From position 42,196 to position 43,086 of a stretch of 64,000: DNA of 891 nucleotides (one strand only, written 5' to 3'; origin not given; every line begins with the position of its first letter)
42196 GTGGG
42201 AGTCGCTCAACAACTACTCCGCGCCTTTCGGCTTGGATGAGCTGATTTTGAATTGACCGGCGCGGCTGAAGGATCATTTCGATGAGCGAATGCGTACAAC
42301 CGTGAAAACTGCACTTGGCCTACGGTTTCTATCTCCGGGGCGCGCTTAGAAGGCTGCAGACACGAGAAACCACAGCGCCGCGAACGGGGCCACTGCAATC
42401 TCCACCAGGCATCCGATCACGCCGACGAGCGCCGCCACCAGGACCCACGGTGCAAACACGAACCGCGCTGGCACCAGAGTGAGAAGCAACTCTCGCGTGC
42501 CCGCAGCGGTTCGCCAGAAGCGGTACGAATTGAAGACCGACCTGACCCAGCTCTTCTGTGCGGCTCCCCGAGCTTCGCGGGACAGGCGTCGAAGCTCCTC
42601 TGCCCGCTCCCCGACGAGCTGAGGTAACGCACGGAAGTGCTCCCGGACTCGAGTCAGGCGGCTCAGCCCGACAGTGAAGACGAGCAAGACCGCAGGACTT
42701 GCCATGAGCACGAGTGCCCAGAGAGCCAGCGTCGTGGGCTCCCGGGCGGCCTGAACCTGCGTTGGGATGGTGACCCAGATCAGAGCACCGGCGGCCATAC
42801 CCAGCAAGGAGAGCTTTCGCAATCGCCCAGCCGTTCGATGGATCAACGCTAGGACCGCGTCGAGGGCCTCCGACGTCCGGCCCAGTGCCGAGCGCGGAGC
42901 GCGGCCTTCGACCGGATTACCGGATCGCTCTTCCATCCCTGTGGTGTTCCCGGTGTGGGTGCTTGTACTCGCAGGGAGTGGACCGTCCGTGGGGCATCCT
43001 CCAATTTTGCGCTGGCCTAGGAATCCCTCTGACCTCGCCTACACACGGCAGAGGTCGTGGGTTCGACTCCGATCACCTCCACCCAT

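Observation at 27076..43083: About 16 kb island inserted in tRNA-Ala(CGC), bounded by a 40-nt repeat of the tRNA 3' half, with a destroyed integrase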

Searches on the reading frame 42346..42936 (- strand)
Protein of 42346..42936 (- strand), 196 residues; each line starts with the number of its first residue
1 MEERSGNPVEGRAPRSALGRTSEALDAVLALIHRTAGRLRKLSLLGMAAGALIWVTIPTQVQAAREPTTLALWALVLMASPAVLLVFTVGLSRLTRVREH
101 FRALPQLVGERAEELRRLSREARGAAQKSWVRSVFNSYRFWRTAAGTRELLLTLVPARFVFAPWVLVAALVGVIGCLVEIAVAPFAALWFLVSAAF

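Call 8: search_protein_families(library=pfam, proteins=[window:42346-42936:-], max_evalue=0.01)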
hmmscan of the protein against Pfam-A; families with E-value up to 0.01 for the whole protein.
window:42346-42936:- (196 aa): 0 families

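Call 26: find_homologous_proteins(query=window:42346-42936:-)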
Query window:42346-42936:- (196 aa): 21 proteins with E <= 0.001 among 5842 candidates.
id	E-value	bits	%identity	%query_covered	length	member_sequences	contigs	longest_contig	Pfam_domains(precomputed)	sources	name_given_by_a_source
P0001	4.0e-106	371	92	100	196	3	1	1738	-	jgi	jgi:hypothetical protein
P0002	2.5e-104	365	90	100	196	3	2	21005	-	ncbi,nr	ncbi:MAG: hypothetical protein M3N24_02370 [Actinomycetota bacterium]|nr:hypothetical protein [Actin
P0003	1.3e-101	356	88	100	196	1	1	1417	-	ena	-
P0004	2.9e-99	348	89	100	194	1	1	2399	-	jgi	jgi:hypothetical protein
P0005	1.3e-97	343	86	100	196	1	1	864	-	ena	-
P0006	7.2e-96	337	85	100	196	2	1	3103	-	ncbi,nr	ncbi:MAG TPA: hypothetical protein VHH54_02055 [Actinomycetota bacterium]|nr:hypothetical protein [A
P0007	7.3e-94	331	83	94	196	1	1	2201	-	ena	-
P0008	1.7e-90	320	83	96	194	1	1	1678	-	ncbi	-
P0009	1.0e-87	311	86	86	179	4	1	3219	-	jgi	jgi:hypothetical protein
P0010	1.7e-79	284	71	99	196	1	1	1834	-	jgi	jgi:hypothetical protein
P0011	2.2e-78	280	69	99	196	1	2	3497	-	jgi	jgi:hypothetical protein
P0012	6.6e-78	279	72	94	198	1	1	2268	-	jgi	jgi:hypothetical protein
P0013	2.8e-77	277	69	94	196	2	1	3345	-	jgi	jgi:hypothetical protein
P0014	2.5e-74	267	87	76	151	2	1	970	-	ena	-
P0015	1.8e-71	258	66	99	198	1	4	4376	-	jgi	jgi:hypothetical protein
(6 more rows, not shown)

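Call 28: find_encoding_contigs(protein=P0001, flank=10000)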
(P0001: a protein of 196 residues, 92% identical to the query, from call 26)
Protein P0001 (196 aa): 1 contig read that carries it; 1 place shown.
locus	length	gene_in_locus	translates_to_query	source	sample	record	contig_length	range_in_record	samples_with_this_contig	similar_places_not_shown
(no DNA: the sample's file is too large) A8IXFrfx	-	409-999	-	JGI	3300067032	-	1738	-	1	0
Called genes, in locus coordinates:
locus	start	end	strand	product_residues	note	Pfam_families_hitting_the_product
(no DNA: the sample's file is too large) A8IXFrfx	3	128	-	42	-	?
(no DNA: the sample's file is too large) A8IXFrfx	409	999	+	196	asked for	-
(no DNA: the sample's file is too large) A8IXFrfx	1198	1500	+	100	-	-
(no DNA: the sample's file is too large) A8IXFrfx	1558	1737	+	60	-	?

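Call 30: find_encoding_contigs(protein=P0002, flank=10000)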
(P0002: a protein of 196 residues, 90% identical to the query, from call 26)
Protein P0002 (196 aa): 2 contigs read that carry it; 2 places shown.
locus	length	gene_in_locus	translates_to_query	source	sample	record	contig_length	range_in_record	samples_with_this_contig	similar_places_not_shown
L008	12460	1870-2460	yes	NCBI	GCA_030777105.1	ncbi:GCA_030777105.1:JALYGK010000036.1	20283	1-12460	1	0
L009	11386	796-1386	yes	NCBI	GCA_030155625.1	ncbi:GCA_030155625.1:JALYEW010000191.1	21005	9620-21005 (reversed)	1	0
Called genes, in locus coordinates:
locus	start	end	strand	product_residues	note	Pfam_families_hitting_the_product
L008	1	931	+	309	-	PF00149:Metallophos, PF12850:Metallophos_2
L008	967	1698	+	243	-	-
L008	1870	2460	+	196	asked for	-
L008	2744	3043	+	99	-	PF04024:PspC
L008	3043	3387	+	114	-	PF09851:SHOCT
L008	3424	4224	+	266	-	PF12867:DinB_2 (weak), PF11716:MDMPI_N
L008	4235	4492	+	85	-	-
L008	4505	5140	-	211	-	-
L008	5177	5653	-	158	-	-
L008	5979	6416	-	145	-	PF01967:MoaC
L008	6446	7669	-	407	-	PF03453:MoeA_N, PF00994:MoCF_biosynth, PF03454:MoeA_C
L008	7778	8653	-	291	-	PF00483:NTP_transferase, PF12804:NTP_transf_3 (weak)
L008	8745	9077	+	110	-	PF09723:Zn_ribbon_8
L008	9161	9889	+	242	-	PF01048:PNP_UDP_1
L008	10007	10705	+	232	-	PF08666:SAF, PF16976:RcpC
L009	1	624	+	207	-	?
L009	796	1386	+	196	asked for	-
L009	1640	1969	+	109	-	PF04024:PspC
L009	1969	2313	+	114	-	PF09851:SHOCT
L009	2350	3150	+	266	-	PF12867:DinB_2 (weak), PF11716:MDMPI_N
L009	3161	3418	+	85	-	-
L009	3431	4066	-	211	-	-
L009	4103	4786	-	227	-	-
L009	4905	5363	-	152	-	PF01967:MoaC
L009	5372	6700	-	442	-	PF03453:MoeA_N, PF00994:MoCF_biosynth, PF03454:MoeA_C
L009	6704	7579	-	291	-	PF00483:NTP_transferase, PF12804:NTP_transf_3 (weak)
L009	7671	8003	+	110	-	PF09723:Zn_ribbon_8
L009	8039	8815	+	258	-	PF01048:PNP_UDP_1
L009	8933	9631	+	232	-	PF08666:SAF, PF16976:RcpC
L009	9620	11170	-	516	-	PF26314:MptA_B_family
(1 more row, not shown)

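Call 32: find_related_loci(query=window:42346-42936:-, collection=metagenome_contigs, flank=10000)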
Query window:42346-42936:- (196 aa) in metagenome_contigs; peptide patterns used: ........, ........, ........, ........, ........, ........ (x = any residue, [..] = any of these).
352 stretches matched a pattern, but none encodes a relative of the query by tblastn (E <= 1e-3).

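Call 34: find_related_loci(query=A3, collection=metagenome_contigs, flank=10000)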
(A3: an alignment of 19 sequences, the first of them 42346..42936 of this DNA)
Query A3 (196 aa) in metagenome_contigs; peptide patterns used: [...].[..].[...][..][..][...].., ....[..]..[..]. (x = any residue, [..] = any of these).
156 stretches matched a pattern; 3 encode a relative of the query (tblastn E <= 1e-3); 3 distinct loci.
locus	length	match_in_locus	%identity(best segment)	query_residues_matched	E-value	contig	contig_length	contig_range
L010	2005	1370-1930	65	1-185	6e-70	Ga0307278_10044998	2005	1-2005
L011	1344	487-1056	61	2-185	5e-69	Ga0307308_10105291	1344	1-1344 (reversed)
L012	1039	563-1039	60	2-154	2e-54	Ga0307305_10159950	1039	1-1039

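Call 35: find_encoding_contigs(protein=P0004, flank=10000)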
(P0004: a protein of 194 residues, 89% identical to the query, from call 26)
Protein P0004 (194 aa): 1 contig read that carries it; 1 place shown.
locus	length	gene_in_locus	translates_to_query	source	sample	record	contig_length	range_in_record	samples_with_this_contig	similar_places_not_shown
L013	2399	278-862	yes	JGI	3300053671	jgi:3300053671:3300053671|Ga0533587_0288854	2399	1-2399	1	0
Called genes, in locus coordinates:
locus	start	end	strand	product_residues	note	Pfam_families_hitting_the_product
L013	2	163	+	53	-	?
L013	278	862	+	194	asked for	-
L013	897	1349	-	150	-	PF12867:DinB_2, PF11716:MDMPI_N (weak)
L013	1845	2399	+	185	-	?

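Call 36: find_encoding_contigs(protein=P0009, flank=10000)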
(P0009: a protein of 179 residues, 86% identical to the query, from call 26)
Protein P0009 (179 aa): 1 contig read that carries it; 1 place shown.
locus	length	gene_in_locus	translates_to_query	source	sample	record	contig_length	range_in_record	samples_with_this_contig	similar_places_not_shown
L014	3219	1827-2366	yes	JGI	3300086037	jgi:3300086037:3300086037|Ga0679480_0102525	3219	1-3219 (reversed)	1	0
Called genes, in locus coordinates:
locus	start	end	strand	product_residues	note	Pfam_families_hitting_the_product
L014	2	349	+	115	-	?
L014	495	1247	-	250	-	-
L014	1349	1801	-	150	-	PF12867:DinB_2, PF11716:MDMPI_N (weak)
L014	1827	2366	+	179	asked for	-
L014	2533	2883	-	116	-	-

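Call 37: find_encoding_contigs(protein=P0006, flank=10000)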
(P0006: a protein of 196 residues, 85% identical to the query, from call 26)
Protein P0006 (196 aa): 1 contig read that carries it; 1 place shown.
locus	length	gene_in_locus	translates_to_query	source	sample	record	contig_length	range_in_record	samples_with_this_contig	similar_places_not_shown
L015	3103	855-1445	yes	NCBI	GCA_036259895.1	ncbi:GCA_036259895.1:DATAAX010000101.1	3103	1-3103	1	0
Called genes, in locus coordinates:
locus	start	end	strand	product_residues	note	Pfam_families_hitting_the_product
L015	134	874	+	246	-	-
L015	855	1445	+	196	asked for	-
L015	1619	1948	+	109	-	PF04024:PspC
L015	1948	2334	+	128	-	PF09851:SHOCT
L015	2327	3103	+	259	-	PF12867:DinB_2 (faint), PF11716:MDMPI_N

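Call 38: find_encoding_contigs(protein=P0003, flank=10000)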
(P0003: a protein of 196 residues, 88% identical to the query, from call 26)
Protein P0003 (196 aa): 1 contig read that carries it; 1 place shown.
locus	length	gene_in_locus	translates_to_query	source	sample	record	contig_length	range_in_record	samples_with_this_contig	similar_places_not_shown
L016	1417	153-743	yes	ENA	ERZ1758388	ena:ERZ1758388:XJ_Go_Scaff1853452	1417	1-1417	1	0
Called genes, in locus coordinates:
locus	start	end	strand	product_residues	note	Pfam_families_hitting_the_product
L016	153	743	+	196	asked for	-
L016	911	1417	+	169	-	?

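Call 47: search_protein_families(library=pfam, proteins=[L013:2-163:+, L013:897-1349:-, L013:1845-2399:+, L014:2-349:+, L014:495-1247:-, L014:2533-2883:-, L016:911-1417:+], max_evalue=1)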
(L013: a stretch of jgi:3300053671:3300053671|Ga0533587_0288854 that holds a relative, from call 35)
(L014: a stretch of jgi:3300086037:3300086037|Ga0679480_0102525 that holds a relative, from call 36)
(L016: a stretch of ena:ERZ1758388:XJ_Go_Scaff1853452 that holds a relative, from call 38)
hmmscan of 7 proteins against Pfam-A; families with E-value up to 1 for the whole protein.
L013:2-163:+ (53 aa): 1 family
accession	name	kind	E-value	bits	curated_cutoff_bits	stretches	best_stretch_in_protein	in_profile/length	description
PF14248.12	DUF4345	-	0.00044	20.6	26.5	1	2-40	81-119/119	Domain of unknown function (DUF4345)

L013:897-1349:- (150 aa): 3 families
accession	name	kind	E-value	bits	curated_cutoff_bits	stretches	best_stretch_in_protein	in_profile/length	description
PF12867.12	DinB_2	-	7.2e-09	36.6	24.8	1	12-119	3-95/128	DinB superfamily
PF11716.13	MDMPI_N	-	5.5e-06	27.6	24.2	1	13-121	3-110/140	Mycothiol maleylpyruvate isomerase N-terminal domain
PF05163.17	DinB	-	0.0046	17.4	23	1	11-57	12-59/165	DinB family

L013:1845-2399:+ (185 aa): 1 family
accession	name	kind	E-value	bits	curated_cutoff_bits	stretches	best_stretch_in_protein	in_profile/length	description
PF24517.2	CBM96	-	1.3e-28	100.4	26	1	44-182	2-152/164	Carbohydrate-binding module family 96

L014:2-349:+ (115 aa): 0 families

L014:495-1247:- (250 aa): 0 families

L014:2533-2883:- (116 aa): 1 family
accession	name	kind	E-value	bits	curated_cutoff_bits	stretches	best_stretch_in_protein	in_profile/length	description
PF07883.17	Cupin_2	-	0.0073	16.4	27.2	1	66-110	23-68/70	Cupin domain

L016:911-1417:+ (169 aa): 8 families
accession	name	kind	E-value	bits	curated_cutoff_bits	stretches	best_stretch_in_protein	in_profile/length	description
PF12146.15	Hydrolase_4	-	1.1e-09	38.4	27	1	82-168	7-92/239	Serine aminopeptidase, S33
PF00561.26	Abhydrolase_1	-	2.8e-08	34.2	25.8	1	82-167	3-84/245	alpha/beta hydrolase fold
PF12697.13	Abhydrolase_6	-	3.8e-08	34.7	26.3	1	82-168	1-82/217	Alpha/beta hydrolase family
PF20408.4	Abhydrolase_11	-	0.0054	16.9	27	1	81-163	4-87/193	Alpha/beta hydrolase domain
PF00326.27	Peptidase_S9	-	0.053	13.4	22.6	1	100-167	6-79/213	Prolyl oligopeptidase family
PF02273.21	Acyl_transf_2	-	0.066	12.9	20.3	1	82-162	33-111/294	Acyl transferase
PF07819.20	PGAP1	-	0.22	11.7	24.3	1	127-164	62-103/233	PGAP1-like alpha/beta domain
PF10340.15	Say1_Mug180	-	0.43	9.8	21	1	133-167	175-210/374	Steryl acetyl hydrolase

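Call 49: find_related_loci(query=A3, collection=genome_contigs, flank=10000)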
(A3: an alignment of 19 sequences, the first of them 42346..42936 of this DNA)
Query A3 (196 aa) in genome_contigs; peptide patterns used: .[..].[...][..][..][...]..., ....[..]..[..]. (x = any residue, [..] = any of these).
132 stretches matched a pattern; 1 encode a relative of the query (tblastn E <= 1e-3); 1 distinct loci.
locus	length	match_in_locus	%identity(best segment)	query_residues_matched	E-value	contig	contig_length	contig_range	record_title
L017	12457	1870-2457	90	1-196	8e-113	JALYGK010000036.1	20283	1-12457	MAG: Actinomycetota bacterium isolate GDC bin9 SD1469-71_k127_1241289, whole genome shotgun sequence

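Call 50: find_encoding_contigs(protein=P0015, flank=10000)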
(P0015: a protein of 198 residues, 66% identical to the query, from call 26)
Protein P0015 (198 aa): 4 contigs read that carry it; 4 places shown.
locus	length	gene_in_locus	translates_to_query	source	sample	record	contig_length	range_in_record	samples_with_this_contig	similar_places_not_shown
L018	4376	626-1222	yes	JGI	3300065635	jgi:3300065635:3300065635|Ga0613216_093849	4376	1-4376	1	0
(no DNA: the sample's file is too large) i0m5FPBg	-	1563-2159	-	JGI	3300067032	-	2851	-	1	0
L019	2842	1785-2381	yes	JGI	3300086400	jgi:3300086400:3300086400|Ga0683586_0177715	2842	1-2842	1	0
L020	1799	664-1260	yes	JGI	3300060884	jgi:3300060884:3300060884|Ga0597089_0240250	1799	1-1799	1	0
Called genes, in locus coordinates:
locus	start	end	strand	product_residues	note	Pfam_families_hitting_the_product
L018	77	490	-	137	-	-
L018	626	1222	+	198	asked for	-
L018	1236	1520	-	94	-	-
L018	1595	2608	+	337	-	PF00199:Catalase (weak)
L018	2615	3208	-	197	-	PF04264:YceI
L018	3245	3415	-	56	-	-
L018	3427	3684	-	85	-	PF18029:Glyoxalase_6 (weak)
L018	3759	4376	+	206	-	?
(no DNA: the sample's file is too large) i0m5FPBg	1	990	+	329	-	?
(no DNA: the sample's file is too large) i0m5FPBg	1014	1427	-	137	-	-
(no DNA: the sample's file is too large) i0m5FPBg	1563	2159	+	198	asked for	-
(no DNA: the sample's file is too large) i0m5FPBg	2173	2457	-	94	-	-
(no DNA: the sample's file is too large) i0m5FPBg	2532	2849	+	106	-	?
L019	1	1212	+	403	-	?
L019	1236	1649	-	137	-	-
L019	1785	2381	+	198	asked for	-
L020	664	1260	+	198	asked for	-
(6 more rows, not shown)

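Call 51: find_encoding_contigs(protein=P0011, flank=10000)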
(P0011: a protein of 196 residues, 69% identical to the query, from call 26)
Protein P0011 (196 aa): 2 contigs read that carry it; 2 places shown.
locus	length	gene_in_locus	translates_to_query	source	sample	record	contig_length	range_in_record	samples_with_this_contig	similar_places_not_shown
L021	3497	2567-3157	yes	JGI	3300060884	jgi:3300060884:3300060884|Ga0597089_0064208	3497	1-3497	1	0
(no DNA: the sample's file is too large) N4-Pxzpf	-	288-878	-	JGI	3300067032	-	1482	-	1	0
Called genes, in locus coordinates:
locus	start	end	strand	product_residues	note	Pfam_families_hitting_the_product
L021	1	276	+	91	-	?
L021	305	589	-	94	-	-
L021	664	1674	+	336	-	PF00199:Catalase (weak)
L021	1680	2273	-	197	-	PF04264:YceI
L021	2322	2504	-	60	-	-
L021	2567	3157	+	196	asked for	-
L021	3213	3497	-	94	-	?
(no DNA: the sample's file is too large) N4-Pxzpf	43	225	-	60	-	-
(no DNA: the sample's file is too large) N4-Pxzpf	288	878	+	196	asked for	-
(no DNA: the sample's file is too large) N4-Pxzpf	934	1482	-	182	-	?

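Call 52: find_encoding_contigs(protein=P0013, flank=10000)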
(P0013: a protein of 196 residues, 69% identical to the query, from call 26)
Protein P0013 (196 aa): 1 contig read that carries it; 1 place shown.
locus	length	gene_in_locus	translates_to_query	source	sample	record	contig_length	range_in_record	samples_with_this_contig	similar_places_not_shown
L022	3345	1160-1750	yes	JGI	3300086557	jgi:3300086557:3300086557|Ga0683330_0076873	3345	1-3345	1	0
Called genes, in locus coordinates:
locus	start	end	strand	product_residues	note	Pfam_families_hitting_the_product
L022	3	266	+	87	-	?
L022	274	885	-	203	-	PF04264:YceI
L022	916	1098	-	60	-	-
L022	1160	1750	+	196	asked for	-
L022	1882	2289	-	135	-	-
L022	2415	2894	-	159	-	-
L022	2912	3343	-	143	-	?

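Call 67: search_solved_structures(query=window:42346-42936:-, max_evalue=1)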
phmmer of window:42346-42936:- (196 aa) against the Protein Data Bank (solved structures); distinct sequences matched with E-value up to 1: 2.
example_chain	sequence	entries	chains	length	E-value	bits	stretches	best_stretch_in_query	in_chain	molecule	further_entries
9eol_A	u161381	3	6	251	0.43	13.7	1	31-176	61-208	UPF0309 protein SCO4393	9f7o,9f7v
2e6x_A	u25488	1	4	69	0.71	13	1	81-131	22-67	Hypothetical protein TTHA1281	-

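Call 69: search_protein_families(library=phrogs, proteins=[window:42346-42936:-], max_evalue=0.01)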
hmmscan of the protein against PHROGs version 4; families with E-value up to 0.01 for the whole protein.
window:42346-42936:- (196 aa): 0 families

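Call 76: find_related_loci(query=A3, collection=viral_contigs, flank=10000)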
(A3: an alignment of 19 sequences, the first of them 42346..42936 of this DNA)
Query A3 (196 aa) in viral_contigs; peptide patterns used: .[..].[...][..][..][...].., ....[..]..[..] (x = any residue, [..] = any of these).
29 stretches matched a pattern, but none encodes a relative of the query by tblastn (E <= 1e-3).

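Call 87: predict_structure(alignment_id=A3)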
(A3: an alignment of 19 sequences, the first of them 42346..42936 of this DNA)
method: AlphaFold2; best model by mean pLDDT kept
length: 196 residues; sequences in the alignment: 19
mean_pLDDT: 56.7   pTM: 0.25
mean pLDDT of the five models: 56.7, 55.8, 51.0, 45.6, 45.0
residues with pLDDT >= 90: 0; 70-90: 2; 50-70: 163; < 50: 31
segments of 3 or more residues with pLDDT < 50: 1-21, 157-159
pLDDT, mean of each block of 10 residues (from residue 1): 35 43 54 56 61 58 56 64 61 56 58 65 55 60 55 51 58 65 65 60
secondary structure, 60 per line:
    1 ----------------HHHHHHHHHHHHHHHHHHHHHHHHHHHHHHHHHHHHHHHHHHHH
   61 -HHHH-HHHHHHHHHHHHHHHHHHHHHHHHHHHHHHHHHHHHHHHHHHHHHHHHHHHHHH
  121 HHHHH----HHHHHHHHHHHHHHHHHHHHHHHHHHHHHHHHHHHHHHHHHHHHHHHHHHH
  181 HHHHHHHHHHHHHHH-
elements in order: H17-60 H62-65 H67-125 H130-195
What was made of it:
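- Tried and rejected: The AlphaFold2 model is too poor to search (pLDDT 57, call 87).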

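Call 88: search_protein_representatives(alignment_id=A3)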
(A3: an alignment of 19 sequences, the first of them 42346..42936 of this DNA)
Query: 19 sequences, 196 profile positions. Proteins with E-value up to 0.001 (for the whole library): 72; up to 1e-10: 20; up to 1e-30: 2. The best 72 are listed.
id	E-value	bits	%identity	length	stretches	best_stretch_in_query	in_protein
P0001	3.8e-105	365.9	-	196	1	1-196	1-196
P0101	9.3e-39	149.2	-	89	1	108-196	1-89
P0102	1.5e-30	122.4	-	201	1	10-194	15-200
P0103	2.9e-27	111.7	-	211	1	12-193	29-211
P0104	8.9e-27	110.2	-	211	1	4-183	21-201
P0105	1.7e-23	99.4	-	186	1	23-184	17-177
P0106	6.6e-23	97.5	-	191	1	13-192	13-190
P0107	9.9e-23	96.9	-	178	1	23-192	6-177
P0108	3.3e-22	95.3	-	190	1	9-193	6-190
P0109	6.2e-20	87.8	-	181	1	30-191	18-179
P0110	1.1e-18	83.8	-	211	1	16-187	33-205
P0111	3.2e-18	82.2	-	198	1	22-191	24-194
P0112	1.2e-14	70.6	-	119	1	75-193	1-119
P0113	2.4e-14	69.6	-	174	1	25-193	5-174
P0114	2.5e-14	69.5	-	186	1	24-191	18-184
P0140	2.2e-06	43.6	-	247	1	25-191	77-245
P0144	9.6e-06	41.5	-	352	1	23-188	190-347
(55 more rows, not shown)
